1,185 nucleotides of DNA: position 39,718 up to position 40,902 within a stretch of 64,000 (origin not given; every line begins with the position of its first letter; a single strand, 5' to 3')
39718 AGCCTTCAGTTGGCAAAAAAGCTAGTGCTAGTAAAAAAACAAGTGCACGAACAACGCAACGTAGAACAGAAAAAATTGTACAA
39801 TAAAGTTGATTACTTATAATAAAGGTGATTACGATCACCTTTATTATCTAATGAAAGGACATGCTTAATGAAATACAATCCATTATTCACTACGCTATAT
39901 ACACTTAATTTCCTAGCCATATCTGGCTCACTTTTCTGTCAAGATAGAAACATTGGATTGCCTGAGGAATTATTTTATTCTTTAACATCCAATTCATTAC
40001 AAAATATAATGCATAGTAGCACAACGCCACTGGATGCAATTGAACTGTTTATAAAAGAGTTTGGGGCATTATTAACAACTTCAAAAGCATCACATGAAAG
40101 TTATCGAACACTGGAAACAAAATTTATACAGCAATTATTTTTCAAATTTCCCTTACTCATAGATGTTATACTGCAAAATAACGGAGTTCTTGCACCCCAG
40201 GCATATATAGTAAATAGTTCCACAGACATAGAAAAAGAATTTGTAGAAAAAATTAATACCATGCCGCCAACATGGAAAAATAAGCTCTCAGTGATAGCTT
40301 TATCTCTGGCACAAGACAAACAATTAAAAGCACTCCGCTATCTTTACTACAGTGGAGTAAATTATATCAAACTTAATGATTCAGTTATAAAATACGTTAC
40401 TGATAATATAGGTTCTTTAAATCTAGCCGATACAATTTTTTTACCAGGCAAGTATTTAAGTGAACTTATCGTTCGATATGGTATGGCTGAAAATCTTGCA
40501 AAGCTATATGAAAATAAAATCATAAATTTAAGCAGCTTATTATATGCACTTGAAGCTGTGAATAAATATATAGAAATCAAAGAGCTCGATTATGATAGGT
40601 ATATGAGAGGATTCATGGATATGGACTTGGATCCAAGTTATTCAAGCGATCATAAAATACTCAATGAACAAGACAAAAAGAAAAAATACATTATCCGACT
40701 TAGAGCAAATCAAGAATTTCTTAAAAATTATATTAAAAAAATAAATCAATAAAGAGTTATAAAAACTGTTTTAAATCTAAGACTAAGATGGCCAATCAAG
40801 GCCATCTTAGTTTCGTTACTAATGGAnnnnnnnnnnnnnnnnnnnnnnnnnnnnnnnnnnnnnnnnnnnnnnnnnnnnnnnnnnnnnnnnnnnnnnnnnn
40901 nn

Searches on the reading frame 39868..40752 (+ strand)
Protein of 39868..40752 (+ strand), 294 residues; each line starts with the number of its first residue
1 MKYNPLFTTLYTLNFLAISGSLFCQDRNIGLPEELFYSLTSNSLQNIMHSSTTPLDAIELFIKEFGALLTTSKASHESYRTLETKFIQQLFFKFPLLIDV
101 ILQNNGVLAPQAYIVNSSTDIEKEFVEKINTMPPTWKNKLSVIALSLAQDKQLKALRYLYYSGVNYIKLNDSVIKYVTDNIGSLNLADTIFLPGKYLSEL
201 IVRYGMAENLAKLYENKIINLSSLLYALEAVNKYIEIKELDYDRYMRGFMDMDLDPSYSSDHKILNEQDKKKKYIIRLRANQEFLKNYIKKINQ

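Call 18: search_protein_families(library=pfam, proteins=[window:39868-40752:+], max_evalue=0.001)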
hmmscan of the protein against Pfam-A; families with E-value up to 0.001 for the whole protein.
window:39868-40752:+ (294 aa): 0 families

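Call 76: find_encoding_contigs(protein=window:39868-40752:+, flank=6500, max_places=10)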
Protein window:39868-40752:+ (294 aa): 23 contigs read that carry it; 3 places shown.
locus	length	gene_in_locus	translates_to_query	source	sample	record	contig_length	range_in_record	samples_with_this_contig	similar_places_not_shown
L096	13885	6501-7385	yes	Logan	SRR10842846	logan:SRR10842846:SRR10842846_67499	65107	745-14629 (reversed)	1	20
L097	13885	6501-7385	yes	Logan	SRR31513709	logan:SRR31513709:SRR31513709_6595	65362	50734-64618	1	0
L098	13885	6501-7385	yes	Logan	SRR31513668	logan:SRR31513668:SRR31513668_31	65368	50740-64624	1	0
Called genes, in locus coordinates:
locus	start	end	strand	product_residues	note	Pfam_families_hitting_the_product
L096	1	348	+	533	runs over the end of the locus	PF05134:T2SSL (weak)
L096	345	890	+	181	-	-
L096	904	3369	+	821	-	PF03958:Secretin_N, PF00263:Secretin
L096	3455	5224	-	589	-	PF01336:tRNA_anti-codon, PF00152:tRNA-synt_2, PF02938:GAD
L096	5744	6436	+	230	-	-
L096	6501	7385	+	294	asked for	-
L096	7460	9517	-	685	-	-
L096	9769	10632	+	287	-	PF01261:AP_endonuc_2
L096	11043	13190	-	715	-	PF04760:IF2_N, PF00009:GTP_EFTU, PF00071:Ras (weak), PF01926:MMR_HSR1, PF02421:FeoB_N (weak), PF22042:EF-G_D2, PF11987:IF-2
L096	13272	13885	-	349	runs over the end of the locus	PF08529:NusA_N, PF13184:KH_NusA_1st, PF26594:KH_NusA_2nd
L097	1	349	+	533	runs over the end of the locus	PF05134:T2SSL (weak)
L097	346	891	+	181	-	-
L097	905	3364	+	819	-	PF03958:Secretin_N, PF00263:Secretin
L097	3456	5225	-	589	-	PF01336:tRNA_anti-codon, PF00152:tRNA-synt_2, PF02938:GAD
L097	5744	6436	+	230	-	-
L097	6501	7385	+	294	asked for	-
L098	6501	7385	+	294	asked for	-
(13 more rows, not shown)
